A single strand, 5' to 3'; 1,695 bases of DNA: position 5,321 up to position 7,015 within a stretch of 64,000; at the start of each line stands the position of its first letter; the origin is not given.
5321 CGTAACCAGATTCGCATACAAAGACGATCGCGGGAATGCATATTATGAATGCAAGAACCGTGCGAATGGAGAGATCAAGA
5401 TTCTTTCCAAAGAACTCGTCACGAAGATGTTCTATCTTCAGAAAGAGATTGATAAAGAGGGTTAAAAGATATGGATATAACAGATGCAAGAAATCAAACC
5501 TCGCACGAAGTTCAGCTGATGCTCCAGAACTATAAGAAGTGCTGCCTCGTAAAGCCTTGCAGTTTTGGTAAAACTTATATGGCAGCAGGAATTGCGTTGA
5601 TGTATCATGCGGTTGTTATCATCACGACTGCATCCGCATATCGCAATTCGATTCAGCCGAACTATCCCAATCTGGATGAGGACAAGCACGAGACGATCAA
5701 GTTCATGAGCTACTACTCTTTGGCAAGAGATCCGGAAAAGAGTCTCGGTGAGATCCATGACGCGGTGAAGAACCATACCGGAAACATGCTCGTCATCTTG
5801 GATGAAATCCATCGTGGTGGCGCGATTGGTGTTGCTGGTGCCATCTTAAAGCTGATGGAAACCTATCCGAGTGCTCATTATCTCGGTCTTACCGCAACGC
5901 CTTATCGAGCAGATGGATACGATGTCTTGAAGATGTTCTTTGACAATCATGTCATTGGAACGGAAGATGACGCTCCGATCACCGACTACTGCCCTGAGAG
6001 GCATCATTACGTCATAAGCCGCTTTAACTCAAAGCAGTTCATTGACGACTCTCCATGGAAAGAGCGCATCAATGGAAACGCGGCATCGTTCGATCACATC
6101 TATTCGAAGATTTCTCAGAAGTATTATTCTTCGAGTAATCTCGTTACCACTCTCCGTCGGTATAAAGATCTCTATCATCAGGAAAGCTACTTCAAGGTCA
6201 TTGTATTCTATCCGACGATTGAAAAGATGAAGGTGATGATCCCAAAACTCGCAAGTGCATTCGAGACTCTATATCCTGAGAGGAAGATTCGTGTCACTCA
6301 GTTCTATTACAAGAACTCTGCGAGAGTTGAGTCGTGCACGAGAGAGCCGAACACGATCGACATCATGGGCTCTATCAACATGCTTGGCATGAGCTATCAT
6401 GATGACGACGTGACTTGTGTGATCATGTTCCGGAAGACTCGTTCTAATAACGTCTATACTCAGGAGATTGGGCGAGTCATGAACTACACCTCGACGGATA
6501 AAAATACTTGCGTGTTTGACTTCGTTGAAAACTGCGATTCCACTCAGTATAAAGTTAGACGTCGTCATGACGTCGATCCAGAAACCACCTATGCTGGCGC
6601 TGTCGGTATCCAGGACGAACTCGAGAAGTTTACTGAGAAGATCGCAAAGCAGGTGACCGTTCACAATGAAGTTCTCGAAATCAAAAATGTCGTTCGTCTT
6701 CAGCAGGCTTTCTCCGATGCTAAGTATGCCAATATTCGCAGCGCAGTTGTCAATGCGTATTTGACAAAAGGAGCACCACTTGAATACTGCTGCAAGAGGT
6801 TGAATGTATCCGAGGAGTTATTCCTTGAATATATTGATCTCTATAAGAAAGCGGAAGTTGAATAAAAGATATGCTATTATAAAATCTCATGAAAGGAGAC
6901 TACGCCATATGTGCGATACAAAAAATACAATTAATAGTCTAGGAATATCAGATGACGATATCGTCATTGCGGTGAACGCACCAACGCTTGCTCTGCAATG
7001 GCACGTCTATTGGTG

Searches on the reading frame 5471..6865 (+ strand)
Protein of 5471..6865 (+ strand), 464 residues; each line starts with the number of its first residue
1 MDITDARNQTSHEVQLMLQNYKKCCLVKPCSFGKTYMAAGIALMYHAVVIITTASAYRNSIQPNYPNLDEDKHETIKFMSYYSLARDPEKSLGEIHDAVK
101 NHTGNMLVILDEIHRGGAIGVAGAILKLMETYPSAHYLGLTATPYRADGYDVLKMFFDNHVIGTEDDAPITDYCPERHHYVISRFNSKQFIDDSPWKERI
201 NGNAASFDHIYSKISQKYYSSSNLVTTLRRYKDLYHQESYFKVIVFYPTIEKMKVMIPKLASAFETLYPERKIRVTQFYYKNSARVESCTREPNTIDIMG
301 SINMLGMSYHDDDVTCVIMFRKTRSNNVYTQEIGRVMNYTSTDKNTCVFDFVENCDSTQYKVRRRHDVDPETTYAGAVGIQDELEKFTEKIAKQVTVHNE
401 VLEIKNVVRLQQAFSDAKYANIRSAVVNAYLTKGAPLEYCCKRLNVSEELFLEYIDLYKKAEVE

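Call 50: search_protein_families(library=pfam, proteins=[window:5471-6865:+])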
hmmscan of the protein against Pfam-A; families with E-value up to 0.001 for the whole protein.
window:5471-6865:+ (464 aa): 3 families
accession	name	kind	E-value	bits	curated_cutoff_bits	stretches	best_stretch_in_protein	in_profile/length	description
PF04851.21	ResIII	-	1.4e-08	35.3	22.5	1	19-146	21-164/164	Type III restriction enzyme, res subunit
PF00271.37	Helicase_C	-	2.1e-06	28.4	23.5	1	231-337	6-107/110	Helicase conserved C-terminal domain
PF18766.7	SWI2_SNF2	-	0.00026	21.2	26.7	0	98-156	112-167/221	SWI2/SNF2 ATPase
